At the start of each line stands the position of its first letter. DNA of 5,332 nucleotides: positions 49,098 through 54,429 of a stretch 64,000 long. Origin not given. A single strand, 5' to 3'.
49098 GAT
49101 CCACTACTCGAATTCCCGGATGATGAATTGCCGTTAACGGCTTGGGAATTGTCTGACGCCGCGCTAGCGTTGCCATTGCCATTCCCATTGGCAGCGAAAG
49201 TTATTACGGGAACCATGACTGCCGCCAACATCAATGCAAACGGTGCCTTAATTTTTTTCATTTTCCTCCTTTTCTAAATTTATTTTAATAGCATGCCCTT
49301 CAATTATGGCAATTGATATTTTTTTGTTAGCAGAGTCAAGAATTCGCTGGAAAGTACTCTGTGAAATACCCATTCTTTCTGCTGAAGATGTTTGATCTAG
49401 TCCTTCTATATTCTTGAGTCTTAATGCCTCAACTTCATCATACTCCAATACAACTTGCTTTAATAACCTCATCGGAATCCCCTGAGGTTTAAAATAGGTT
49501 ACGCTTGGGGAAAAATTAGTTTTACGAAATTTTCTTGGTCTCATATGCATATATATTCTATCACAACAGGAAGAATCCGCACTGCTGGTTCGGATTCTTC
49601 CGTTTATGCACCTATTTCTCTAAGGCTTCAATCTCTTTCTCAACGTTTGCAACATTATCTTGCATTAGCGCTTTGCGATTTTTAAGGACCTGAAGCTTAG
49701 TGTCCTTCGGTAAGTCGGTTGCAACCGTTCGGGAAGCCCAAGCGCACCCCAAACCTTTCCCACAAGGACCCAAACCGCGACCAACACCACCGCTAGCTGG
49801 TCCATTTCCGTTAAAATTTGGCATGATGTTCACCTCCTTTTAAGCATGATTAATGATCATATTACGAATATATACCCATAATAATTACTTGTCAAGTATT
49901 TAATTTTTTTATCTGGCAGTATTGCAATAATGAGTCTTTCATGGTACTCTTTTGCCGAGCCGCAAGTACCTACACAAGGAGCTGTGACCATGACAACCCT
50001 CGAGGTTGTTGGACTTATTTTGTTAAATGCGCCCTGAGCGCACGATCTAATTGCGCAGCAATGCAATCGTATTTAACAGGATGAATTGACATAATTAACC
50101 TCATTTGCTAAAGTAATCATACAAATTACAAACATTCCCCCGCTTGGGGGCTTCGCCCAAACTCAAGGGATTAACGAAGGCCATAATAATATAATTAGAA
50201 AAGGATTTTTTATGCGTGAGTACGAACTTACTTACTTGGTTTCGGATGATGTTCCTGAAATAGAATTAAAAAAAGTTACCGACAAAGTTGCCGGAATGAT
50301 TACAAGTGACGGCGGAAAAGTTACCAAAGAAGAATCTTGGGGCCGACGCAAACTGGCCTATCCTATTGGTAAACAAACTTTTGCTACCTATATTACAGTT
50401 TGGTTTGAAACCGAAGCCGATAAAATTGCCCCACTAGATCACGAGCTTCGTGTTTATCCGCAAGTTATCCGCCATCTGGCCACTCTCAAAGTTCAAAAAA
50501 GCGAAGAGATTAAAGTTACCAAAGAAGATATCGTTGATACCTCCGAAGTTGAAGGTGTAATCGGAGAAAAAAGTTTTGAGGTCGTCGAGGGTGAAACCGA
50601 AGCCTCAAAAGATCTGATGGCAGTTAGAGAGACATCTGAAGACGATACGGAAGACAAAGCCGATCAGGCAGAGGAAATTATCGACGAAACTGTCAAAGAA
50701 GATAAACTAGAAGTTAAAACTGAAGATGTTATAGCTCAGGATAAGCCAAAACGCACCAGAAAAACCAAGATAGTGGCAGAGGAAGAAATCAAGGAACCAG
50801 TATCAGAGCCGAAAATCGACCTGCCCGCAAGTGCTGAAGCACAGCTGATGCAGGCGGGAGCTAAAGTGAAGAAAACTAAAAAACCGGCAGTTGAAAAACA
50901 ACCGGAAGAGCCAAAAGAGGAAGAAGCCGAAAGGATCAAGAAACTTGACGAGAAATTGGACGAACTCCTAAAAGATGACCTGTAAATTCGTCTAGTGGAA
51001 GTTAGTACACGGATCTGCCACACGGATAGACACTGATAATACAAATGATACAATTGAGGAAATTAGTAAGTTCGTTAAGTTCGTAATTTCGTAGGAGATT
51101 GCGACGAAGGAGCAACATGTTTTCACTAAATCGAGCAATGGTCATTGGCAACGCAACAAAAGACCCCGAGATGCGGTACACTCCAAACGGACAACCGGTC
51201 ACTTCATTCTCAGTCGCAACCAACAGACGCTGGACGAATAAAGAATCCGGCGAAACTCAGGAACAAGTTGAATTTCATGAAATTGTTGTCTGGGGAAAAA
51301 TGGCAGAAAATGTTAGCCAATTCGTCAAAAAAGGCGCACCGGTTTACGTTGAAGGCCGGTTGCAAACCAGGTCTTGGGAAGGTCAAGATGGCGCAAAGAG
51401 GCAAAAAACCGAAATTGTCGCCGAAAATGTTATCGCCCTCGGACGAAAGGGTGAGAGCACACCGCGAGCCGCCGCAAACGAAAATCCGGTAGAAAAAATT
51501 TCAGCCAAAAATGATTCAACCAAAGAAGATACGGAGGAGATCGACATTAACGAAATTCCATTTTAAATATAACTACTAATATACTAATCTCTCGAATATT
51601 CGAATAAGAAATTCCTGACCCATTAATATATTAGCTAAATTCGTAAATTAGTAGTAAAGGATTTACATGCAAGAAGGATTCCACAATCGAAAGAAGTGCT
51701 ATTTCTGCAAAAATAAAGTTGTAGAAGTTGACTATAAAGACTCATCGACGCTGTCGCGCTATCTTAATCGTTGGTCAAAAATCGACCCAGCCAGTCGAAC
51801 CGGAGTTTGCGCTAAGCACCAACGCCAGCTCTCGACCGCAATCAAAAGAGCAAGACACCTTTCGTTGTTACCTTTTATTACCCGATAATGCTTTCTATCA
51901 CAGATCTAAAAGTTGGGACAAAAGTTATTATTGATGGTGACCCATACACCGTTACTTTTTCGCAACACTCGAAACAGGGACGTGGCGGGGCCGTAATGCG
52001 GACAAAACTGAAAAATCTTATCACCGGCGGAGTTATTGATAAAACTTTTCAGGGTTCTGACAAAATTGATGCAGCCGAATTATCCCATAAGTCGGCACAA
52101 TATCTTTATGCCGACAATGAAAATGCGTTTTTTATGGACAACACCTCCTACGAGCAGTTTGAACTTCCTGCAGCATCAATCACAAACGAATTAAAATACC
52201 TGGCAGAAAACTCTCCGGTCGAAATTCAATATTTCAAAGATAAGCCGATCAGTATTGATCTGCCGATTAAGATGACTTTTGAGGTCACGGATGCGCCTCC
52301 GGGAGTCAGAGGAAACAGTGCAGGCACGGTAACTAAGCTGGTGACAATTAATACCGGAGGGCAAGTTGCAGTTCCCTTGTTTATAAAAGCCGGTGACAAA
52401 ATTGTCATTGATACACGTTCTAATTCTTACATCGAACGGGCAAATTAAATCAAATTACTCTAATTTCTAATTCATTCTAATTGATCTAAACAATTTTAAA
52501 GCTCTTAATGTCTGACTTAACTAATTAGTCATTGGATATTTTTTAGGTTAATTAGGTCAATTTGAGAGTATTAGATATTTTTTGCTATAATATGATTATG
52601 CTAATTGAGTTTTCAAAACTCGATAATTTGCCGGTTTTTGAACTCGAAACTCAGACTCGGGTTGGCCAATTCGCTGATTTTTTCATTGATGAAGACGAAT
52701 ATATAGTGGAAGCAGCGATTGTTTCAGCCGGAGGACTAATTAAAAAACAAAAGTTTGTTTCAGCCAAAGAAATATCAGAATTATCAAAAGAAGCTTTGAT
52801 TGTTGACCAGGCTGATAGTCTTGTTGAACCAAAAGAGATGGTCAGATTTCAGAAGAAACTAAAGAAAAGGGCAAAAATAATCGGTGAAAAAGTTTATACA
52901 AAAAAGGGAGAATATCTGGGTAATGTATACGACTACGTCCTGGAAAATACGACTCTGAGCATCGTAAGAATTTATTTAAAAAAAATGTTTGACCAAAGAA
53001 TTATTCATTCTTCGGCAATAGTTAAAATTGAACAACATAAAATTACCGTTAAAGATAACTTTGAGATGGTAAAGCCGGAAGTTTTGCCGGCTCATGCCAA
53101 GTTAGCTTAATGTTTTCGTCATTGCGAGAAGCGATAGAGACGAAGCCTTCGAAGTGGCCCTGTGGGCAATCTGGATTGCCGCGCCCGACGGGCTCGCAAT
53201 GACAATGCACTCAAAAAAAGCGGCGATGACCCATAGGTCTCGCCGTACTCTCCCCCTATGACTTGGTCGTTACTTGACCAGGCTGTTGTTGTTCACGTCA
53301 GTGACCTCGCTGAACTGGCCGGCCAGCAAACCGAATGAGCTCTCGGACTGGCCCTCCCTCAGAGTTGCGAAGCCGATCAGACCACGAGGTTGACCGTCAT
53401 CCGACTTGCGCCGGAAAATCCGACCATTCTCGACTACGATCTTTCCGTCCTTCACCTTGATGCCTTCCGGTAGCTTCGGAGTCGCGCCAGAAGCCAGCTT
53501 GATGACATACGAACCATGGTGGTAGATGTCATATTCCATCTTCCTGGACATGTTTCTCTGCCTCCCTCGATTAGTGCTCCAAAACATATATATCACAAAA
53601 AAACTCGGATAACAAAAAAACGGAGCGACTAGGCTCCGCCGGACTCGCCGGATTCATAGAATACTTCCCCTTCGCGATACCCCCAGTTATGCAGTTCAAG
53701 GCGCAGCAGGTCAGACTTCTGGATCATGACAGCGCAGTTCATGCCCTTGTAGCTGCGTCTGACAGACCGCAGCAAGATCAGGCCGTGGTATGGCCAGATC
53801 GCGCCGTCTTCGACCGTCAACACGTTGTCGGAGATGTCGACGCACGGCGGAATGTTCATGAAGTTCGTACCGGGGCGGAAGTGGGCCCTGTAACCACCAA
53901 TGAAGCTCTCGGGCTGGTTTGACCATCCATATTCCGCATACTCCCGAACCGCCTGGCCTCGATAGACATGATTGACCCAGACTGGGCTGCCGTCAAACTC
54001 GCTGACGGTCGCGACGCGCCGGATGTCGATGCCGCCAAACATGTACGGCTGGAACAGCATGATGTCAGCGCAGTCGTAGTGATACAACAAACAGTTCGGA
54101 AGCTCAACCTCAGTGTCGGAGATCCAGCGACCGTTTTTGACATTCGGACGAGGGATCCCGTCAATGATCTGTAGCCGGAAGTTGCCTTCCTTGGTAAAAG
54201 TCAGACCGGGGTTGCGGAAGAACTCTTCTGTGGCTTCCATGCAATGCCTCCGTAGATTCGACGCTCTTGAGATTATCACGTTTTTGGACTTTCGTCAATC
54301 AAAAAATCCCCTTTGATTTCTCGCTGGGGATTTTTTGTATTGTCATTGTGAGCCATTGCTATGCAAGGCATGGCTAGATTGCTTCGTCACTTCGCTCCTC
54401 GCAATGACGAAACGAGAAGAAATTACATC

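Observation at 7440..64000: Fourteen or more GC-rich, self-contained expression cassettes interleaved with AT-rich core genes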

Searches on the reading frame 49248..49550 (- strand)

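Call 17: search_protein_families(library=pfam, proteins=[window:49248-49550:-], max_evalue=0.00001)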
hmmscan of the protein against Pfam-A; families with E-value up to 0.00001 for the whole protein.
window:49248-49550:- (100 aa): 1 family
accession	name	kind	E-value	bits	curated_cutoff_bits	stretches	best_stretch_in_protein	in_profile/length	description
PF02001.22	DUF134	-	1.3e-20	74.2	27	1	3-90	5-90/98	Protein of unknown function DUF134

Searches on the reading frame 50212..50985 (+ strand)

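Call 17: search_protein_families(library=pfam, proteins=[window:50212-50985:+], max_evalue=0.00001)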
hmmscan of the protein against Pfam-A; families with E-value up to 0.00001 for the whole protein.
window:50212-50985:+ (257 aa): 1 family
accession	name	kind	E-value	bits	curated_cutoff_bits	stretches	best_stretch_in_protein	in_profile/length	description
PF01250.22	Ribosomal_S6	-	3.1e-23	82.2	27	1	4-90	2-88/90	Ribosomal protein S6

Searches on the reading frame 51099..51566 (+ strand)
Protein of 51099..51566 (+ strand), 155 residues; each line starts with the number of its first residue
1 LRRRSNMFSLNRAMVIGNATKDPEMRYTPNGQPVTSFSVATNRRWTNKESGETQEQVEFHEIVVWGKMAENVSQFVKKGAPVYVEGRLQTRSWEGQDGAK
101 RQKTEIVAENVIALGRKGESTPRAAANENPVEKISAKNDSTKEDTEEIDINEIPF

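Call 17: search_protein_families(library=pfam, proteins=[window:51099-51566:+], max_evalue=0.00001)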
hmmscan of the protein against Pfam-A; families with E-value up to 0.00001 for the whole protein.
window:51099-51566:+ (155 aa): 1 family
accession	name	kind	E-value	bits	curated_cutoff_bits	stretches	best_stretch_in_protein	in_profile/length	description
PF00436.31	SSB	-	2.1e-39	134.2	26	1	10-111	1-101/104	Single-strand binding protein family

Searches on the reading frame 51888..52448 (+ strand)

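Call 17: search_protein_families(library=pfam, proteins=[window:51888-52448:+], max_evalue=0.00001)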
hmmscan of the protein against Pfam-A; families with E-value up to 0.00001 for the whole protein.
window:51888-52448:+ (186 aa): 3 families
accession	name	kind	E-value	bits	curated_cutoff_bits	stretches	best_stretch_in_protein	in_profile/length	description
PF08207.18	EFP_N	-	1.4e-21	76.6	23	1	4-60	2-58/58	Elongation factor P (EF-P) KOW-like domain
PF09285.17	Elong-fact-P_C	-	2.9e-20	72.2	25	1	130-184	2-56/56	Elongation factor P, C-terminal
PF01132.26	EFP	-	1.3e-18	67.1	27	1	68-121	1-54/54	Elongation factor P (EF-P) OB domain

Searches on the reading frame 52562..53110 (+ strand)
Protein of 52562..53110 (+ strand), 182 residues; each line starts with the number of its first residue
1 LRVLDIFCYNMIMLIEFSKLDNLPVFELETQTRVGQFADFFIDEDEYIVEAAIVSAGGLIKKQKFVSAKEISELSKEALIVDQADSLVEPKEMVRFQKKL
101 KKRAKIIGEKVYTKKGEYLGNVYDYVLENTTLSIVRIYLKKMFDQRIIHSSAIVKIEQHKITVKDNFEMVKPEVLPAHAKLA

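Call 17: search_protein_families(library=pfam, proteins=[window:52562-53110:+], max_evalue=0.00001)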
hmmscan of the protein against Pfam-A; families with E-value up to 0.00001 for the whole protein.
window:52562-53110:+ (182 aa): 1 family
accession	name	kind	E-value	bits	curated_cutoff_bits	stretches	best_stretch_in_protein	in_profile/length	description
PF05239.21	PRC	-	1.4e-10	41.4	21.2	1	104-165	7-73/78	PRC-barrel domain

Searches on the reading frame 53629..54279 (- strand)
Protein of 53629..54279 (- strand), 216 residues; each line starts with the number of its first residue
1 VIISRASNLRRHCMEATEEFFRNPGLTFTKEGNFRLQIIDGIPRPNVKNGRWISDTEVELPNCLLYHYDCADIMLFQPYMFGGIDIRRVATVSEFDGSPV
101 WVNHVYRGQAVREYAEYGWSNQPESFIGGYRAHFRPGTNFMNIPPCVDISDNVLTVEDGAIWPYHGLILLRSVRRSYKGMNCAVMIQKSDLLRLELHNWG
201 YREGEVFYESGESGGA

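Call 5: search_protein_families(library=pfam, proteins=[window:53629-54279:-], max_evalue=0.01)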
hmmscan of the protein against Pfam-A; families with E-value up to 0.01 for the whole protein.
window:53629-54279:- (216 aa): 0 families

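Call 13: search_protein_families(library=phrogs, proteins=[window:53629-54279:-], max_evalue=0.01)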
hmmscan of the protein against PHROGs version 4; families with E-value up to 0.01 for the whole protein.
window:53629-54279:- (216 aa): 0 families

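Call 50: search_protein_families(library=padloc, proteins=[window:53629-54240:-], max_evalue=0.01)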
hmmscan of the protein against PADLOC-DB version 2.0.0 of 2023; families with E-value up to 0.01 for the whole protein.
window:53629-54240:- (203 aa): 0 families

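Call 59: search_protein_representatives(protein=window:53629-54240:-)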
Query: 203 residues. Proteins with E-value up to 0.001 (for the whole library): 1; up to 1e-10: 1; up to 1e-30: 1. The best 1 are listed.
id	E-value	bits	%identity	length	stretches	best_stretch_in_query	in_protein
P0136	1.4e-140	482.3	100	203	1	1-203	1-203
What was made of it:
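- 53619..54336 (-): Cassette 10a, immediately downstream of the groEL terminator. b10a, 53629-54240 (203 aa). Terminator 53640-53619. No homologue among 1.84 billion cluster representatives (call 59).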
